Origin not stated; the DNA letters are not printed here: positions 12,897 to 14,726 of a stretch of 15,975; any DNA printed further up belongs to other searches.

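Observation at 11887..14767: Orphan RHH / ammonia-lyase / hotdog-thioesterase / LolA-like operon resembling the starter-and-export part of aryl-polyene or flexirubin clusters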

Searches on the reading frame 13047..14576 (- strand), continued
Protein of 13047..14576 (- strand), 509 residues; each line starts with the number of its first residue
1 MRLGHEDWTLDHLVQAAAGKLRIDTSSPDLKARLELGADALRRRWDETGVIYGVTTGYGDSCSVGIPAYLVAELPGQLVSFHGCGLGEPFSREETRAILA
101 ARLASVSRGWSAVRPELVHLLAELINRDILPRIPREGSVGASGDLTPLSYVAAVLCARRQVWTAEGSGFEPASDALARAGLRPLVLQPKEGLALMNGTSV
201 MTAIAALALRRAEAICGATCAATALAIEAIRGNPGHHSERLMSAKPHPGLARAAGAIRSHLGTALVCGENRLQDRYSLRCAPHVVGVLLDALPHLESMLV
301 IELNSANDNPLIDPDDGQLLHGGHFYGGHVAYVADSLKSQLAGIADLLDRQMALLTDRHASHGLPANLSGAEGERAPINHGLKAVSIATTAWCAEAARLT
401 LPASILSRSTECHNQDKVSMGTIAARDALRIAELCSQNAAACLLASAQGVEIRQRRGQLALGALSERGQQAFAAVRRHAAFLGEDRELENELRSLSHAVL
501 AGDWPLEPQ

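Call 44: find_encoding_contigs(protein=P0151, flank=10000, max_places=4)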
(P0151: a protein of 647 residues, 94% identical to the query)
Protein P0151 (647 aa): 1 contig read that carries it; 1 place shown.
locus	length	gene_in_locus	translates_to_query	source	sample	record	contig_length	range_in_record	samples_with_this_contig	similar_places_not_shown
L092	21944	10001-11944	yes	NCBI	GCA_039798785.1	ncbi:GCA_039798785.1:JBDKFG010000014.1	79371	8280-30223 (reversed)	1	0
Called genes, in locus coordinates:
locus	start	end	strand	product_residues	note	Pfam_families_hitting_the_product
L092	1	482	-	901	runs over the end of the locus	PF00133:tRNA-synt_1, PF09334:tRNA-synt_1g, PF13603:tRNA-synt_1_2, PF00133:tRNA-synt_1 (weak), PF08264:Anticodon_1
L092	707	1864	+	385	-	PF07787:TMEM43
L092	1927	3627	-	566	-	PF13086:AAA_11 (weak), PF13604:AAA_30, PF01443:Viral_helicase1 (faint), PF13245:AAA_19 (weak), PF13087:AAA_12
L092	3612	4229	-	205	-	-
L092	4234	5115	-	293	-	-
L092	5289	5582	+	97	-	-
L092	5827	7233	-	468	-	PF00696:AA_kinase, PF01842:ACT (faint), PF13840:ACT_7 (weak), PF22468:ACT_9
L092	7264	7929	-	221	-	PF00702:Hydrolase (weak), PF12710:HAD, PF13419:HAD_2, PF13242:Hydrolase_like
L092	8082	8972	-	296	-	PF00520:Ion_trans, PF08016:PKD_channel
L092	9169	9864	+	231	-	PF04127:DFP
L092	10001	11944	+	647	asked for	PF02784:Orn_Arg_deC_N, PF17810:Arg_decarb_HB, PF17944:Arg_decarbox_C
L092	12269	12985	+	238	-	PF00239:Resolvase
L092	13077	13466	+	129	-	-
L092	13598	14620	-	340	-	PF00356:LacI, PF00532:Peripla_BP_1, PF13377:Peripla_BP_3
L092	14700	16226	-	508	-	PF00069:Pkinase, PF03109:ABC1 (faint), PF07714:PK_Tyr_Ser-Thr, PF14531:Kinase-like (weak)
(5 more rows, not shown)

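Call 47: find_homologous_proteins(query=L084:402-2087:+, max_evalue=1e-30)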
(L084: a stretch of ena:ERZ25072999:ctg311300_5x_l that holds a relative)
Query L084:402-2087:+ (561 aa): 4285 proteins with E <= 1e-30 among 8000 candidates; the best 120 are listed.
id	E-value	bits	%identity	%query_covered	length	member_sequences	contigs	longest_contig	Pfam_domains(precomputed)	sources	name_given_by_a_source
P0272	0.0e+0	1276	100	100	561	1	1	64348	PF22818.3,PF00501.35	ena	-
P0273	3.7e-246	836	64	100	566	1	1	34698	PF22818.3,PF00501.35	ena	-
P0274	7.8e-243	825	65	100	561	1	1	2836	PF22818.3,PF00501.35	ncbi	-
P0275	9.0e-235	799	63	99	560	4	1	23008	PF22818.3,PF00501.35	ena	-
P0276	1.6e-225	768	61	100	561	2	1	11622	PF22818.3,PF00501.35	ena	-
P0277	1.5e-214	732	57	99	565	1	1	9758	PF22818.3,PF00501.35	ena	-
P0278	3.8e-212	724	57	97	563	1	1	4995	PF22818.3,PF00501.35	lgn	-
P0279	9.5e-207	706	57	100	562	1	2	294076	PF22818.3,PF00501.35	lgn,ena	-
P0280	9.0e-206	703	55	99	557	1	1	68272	PF22818.3,PF00501.35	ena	-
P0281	1.8e-196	672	54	99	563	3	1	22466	PF22818.3,PF00501.35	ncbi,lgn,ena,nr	ncbi:MAG: AMP-binding protein [Lentisphaeraceae bacterium]|nr:AMP-binding protein [Lentisphaeraceae 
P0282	3.8e-194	665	55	93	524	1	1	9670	PF22818.3,PF00501.35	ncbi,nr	ncbi:MAG: AMP-binding protein, partial [Lentisphaeraceae bacterium]|nr:AMP-binding protein [Lentisph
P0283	1.7e-187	643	51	100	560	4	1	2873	PF22818.3,PF00501.35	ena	-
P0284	6.0e-187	641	52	99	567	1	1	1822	PF22818.3,PF00501.35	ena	-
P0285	8.4e-184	631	52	98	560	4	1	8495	PF22818.3,PF00501.35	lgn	-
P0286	1.3e-152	528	47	100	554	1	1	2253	PF22818.3,PF00501.35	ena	-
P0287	4.2e-151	523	45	99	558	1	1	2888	PF22818.3,PF07977.20,PF00501.35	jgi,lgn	jgi:acyl-coenzyme A synthetase/AMP-(fatty) acid ligase/3-hydroxymyristoyl/3-hydroxydecanoyl-(acyl ca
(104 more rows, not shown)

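Call 52: search_dna_similar(query=window:13047-14576:-, collection=plasmids, mode=protein, max_rows=25, rows=spread)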
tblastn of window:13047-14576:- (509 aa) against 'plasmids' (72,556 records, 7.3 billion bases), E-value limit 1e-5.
Records with a match: 977; places in all: 1161; records where one place covers at least 80% of the query: 840.
Best place of each record, by identity: <60% 977.
By first word of the organism name: Rhizobium 218; Klebsiella 197; Sinorhizobium 112; Ralstonia 103; Streptomyces 35; Agrobacterium 23; Leisingera 18; Priestia 17; Enterobacter 14; Burkholderia 13; and 94 more.
By predicted mobility (MOB-suite, as given by PLSDB): non-mobilizable 513; mobilizable 266; conjugative 198.
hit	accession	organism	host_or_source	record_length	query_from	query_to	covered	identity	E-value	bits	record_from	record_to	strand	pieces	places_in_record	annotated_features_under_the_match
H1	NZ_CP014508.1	Burkholderia sp. PAMC 28687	Usnea,single cell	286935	3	501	98%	51.1%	1e-124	408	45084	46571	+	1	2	aromatic amino acid ammonia-lyase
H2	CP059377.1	Ralstonia solanacearum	cell clture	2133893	31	505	93%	52.0%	1e-119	394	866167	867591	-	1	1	histidine ammonia-lyase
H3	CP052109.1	Ralstonia solanacearum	tomato,cell culture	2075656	31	505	93%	52.0%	1e-119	394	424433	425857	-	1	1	histidine ammonia-lyase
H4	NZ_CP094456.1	Bacillus sp. ZJS3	cell culture,biological soil crust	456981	60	493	85%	40.3%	2e-86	298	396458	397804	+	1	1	aromatic amino acid ammonia-lyase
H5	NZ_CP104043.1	Rhizobium sp. WSM4643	Pisum sativum,Cell culture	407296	63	502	86%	36.2%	3e-55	207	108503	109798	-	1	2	hutH: histidine ammonia-lyase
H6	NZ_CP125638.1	Rhizobium leguminosarum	Phaseolus vulgaris,Pure culture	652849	63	502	86%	36.0%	6e-55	206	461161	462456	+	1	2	hutH: histidine ammonia-lyase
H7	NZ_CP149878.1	Rhizobium sp. T1473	Medicago sativa,Cell Culture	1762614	63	502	86%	35.7%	7e-56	209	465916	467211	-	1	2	none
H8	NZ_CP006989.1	Rhizobium etli bv. mimosae str. IE4771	Phaseolus vulgaris,whole organism,nodule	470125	63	502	86%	35.5%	7e-56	209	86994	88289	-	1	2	hutH: histidine ammonia-lyase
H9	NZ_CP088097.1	Rhizobium sp. SU303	cell culture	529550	63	502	86%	35.5%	1e-53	202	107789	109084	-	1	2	hutH: histidine ammonia-lyase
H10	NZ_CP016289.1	Rhizobium leguminosarum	Vavilovia formosa,cell culture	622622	63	502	86%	35.3%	3e-54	204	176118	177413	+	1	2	hutH: histidine ammonia-lyase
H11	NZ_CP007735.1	Klebsiella pneumoniae subsp. pneumoniae KPNIH27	groin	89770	66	486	83%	36.8%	4e-48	186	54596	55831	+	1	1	hutH: histidine ammonia-lyase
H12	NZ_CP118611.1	Ensifer adhaerens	Pure isolate,Rhizosphere of Cyperus ...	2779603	63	502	86%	35.1%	5e-48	186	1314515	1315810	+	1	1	none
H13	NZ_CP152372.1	Burkholderia ambifaria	Atractylodes lancea,rhizosphere microbe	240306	77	504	84%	35.4%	4e-51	195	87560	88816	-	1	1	hutH: histidine ammonia-lyase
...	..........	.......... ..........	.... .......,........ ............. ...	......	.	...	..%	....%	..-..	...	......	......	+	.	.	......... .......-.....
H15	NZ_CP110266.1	Klebsiella pneumoniae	chicken,chicken intestinal contents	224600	1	472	93%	31.3%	6e-33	141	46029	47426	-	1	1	aromatic amino acid ammonia-lyase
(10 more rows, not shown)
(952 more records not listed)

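Call 53: get_annotated_region(hit=H5, flank=4000)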
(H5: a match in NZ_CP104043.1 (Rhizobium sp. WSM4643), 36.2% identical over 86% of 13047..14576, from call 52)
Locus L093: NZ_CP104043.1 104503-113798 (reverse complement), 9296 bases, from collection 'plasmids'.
description: Rhizobium sp. WSM4643 plasmid pWSM4643_3, complete sequence
organism: Rhizobium sp. WSM4643 (NCBI taxid 3138253)
taxonomy: Bacteria; Pseudomonadota; Alphaproteobacteria; Hyphomicrobiales; Rhizobiaceae; Rhizobium; Rhizobium sp. WSM4643
host: -; source: Pisum sativum,Cell culture; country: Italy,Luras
typing (MOB-suite, as given by PLSDB): non-mobilizable
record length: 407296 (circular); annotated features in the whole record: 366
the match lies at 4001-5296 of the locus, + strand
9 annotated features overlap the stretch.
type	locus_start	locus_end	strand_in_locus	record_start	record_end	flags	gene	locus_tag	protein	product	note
CDS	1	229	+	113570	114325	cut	hutC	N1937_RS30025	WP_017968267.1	histidine utilization repressor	GO:0006355 - regulation of DNA-templated transcription [Evidence IEA]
CDS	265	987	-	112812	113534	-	hutC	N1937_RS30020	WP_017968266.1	histidine utilization repressor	GO:0006355 - regulation of DNA-templated transcription [Evidence IEA]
CDS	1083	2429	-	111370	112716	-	-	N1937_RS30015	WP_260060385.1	formimidoylglutamate deiminase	-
CDS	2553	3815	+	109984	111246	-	hutI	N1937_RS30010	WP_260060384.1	imidazolonepropionase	GO:0006548 - histidine catabolic process [Evidence IEA]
CDS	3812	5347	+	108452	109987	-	hutH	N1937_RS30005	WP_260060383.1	histidine ammonia-lyase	GO:0006548 - histidine catabolic process [Evidence IEA]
CDS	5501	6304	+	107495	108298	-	hutG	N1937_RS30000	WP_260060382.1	N-formylglutamate deformylase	GO:0019557 - histidine catabolic process to glutamate and formate [Evidence IEA]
CDS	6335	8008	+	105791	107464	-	hutU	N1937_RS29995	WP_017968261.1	urocanate hydratase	GO:0006548 - histidine catabolic process [Evidence IEA]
CDS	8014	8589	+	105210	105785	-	-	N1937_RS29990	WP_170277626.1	HutD family protein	-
CDS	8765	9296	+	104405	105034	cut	-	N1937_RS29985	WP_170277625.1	J domain-containing protein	GO:0006457 - protein folding [Evidence IEA]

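Call 54: get_annotated_region(hit=H2, flank=12000)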
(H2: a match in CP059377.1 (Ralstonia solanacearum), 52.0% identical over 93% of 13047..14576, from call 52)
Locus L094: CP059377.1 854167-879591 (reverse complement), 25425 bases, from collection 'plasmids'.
description: Ralstonia solanacearum strain FJAT15244-F8 plasmid plas1, complete sequence
organism: Ralstonia solanacearum (NCBI taxid 305)
taxonomy: Bacteria; Pseudomonadota; Betaproteobacteria; Burkholderiales; Burkholderiaceae; Ralstonia; Ralstonia solanacearum
host: -; source: cell clture; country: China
typing (MOB-suite, as given by PLSDB): mobilizable; relaxase MOBP
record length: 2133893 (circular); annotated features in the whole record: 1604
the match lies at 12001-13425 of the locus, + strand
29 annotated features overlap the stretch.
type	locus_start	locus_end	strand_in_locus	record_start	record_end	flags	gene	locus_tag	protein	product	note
CDS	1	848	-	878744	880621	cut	-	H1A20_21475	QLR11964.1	EAL domain-containing protein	-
CDS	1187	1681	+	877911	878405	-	fliL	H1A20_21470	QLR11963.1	flagellar basal body-associated protein FliL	-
CDS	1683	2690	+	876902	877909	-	fliM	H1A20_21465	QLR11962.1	flagellar motor switch protein FliM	-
CDS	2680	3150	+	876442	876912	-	fliN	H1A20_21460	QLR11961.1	flagellar motor switch protein FliN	-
CDS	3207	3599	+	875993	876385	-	fliO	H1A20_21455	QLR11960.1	flagellar biosynthetic protein FliO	-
CDS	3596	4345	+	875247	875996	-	fliP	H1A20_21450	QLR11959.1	flagellar type III secretion system pore protein FliP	-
CDS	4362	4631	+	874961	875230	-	fliQ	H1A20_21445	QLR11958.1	flagellar biosynthesis protein FliQ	-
CDS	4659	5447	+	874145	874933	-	fliR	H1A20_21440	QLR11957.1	flagellar biosynthetic protein FliR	-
CDS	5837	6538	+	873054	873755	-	-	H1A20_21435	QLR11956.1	beta-ketoacyl synthase chain length factor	-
CDS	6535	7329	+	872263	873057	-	-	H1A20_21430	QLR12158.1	1-acyl-sn-glycerol-3-phosphate acyltransferase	-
CDS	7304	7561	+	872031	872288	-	-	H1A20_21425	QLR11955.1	acyl carrier protein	-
CDS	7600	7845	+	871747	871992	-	-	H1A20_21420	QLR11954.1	acyl carrier protein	-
CDS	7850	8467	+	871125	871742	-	-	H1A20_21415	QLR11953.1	hypothetical protein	-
CDS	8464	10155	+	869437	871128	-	-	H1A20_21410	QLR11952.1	AMP-binding protein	-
CDS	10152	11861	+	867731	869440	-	-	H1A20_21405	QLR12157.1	glycosyltransferase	-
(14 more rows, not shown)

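Call 61: search_protein_families(library=pfam, proteins=[L014:4336-5253:-, L014:6122-7105:-, L014:7319-8407:+, L014:8592-9320:+, L014:9456-9722:+, L014:9971-11518:+, L014:11600-13633:-, L014:14308-15240:+, L014:15176-16771:+, L014:16898-18430:+], max_evalue=0.0001)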
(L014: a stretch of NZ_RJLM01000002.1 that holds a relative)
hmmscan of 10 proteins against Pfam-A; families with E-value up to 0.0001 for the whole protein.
L014:4336-5253:- (305 aa): 2 families
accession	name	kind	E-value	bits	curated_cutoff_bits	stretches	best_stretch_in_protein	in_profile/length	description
PF03466.25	LysR_substrate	-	3.2e-21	76.1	28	1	88-284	3-195/209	LysR substrate binding domain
PF00126.33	HTH_1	-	2.7e-15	56.5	26.6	1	5-62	3-60/60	Bacterial regulatory helix-turn-helix protein, lysR family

L014:6122-7105:- (327 aa): 3 families
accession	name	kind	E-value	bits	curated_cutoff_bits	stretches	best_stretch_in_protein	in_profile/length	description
PF01408.29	GFO_IDH_MocA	-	6.3e-28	98.3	24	1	9-129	1-120/120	Oxidoreductase family, NAD-binding Rossmann fold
PF22725.1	GFO_IDH_MocA_C3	-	1.9e-23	83.2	27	1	137-260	1-123/124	GFO/IDH/MocA C-terminal domain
PF02894.22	GFO_IDH_MocA_C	-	5.2e-09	36.7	22.9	1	143-276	3-145/218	Oxidoreductase family, C-terminal alpha/beta domain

L014:7319-8407:+ (362 aa): 1 family
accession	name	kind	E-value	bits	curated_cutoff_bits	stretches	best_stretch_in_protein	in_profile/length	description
PF02885.22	Glycos_trans_3N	-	2.2e-12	47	26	1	45-109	2-62/63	Glycosyl transferase family, helical bundle domain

L014:8592-9320:+ (242 aa): 1 family
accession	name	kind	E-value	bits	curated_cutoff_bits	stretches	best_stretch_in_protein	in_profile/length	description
PF13723.12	Ketoacyl-synt_2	-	8.6e-70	235.2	25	1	24-238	1-223/223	Beta-ketoacyl synthase, N-terminal domain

L014:9456-9722:+ (88 aa): 1 family
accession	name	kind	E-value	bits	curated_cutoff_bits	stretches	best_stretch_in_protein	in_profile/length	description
PF00550.31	PP-binding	-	6.5e-08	33.2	20.8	1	23-80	13-65/67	Phosphopantetheine attachment site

L014:9971-11518:+ (515 aa): 1 family
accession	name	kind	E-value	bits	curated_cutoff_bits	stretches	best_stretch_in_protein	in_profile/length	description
PF00221.24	Lyase_aromatic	-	1.4e-163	545.4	27.3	1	16-479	1-461/466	Aromatic amino acid lyase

L014:11600-13633:- (677 aa): 3 families
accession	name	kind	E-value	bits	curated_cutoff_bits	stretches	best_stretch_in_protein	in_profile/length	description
PF00015.26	MCPsignal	-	3.1e-42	144.8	34.6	1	474-627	15-168/172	Methyl-accepting chemotaxis protein (MCP) signalling domain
PF08376.15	NIT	-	6.1e-40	138.5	24.9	1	59-293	2-235/239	Nitrate and nitrite sensing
PF00672.30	HAMP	-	3.5e-07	30.9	25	1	333-382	3-51/53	HAMP domain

L014:14308-15240:+ (310 aa): 1 family
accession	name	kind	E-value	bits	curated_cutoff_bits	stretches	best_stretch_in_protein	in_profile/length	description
PF02574.22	S-methyl_trans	-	2.2e-54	185.7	22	1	12-302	2-281/283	Homocysteine S-methyltransferase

L014:15176-16771:+ (531 aa): 1 family
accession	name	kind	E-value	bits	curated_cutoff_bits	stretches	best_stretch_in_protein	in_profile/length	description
PF02028.23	BCCT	-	1.5e-122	410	27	1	27-505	3-480/485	BCCT, betaine/carnitine/choline family transporter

L014:16898-18430:+ (510 aa): 2 families
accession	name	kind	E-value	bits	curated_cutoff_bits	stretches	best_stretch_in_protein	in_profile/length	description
PF12833.13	HTH_18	-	7e-17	61.9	33.6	1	212-290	1-80/80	Helix-turn-helix domain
PF00165.29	HTH_AraC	-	2.1e-12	47.3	26.6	1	252-288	6-41/42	Bacterial regulatory helix-turn-helix proteins, AraC family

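Call 62: find_encoding_contigs(protein=P0286, flank=3000, max_places=3)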
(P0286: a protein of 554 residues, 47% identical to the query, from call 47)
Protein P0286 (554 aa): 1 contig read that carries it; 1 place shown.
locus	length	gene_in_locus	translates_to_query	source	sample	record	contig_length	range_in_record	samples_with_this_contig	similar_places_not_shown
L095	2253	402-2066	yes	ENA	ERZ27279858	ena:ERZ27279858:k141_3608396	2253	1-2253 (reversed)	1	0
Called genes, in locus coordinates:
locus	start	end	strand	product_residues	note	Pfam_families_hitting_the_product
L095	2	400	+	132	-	?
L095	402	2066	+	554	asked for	PF00501:AMP-binding, PF22818:ApeI-like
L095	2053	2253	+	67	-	?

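Call 63: find_encoding_contigs(protein=P0287, flank=3000, max_places=3)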
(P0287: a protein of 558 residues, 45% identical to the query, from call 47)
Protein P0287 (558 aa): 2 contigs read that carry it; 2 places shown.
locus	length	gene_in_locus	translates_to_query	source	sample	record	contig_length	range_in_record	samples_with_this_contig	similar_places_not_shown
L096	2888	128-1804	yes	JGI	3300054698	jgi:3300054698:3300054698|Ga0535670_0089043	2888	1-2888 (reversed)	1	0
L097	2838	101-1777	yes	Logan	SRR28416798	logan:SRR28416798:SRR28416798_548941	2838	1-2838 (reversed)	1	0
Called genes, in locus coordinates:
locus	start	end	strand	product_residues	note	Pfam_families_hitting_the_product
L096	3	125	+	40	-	?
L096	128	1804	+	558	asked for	PF00501:AMP-binding, PF07977:FabA (faint), PF22818:ApeI-like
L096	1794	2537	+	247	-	PF00535:Glycos_transf_2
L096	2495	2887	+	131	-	?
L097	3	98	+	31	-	?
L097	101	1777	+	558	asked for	PF00501:AMP-binding, PF07977:FabA (faint), PF22818:ApeI-like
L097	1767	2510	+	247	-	PF00535:Glycos_transf_2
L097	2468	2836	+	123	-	?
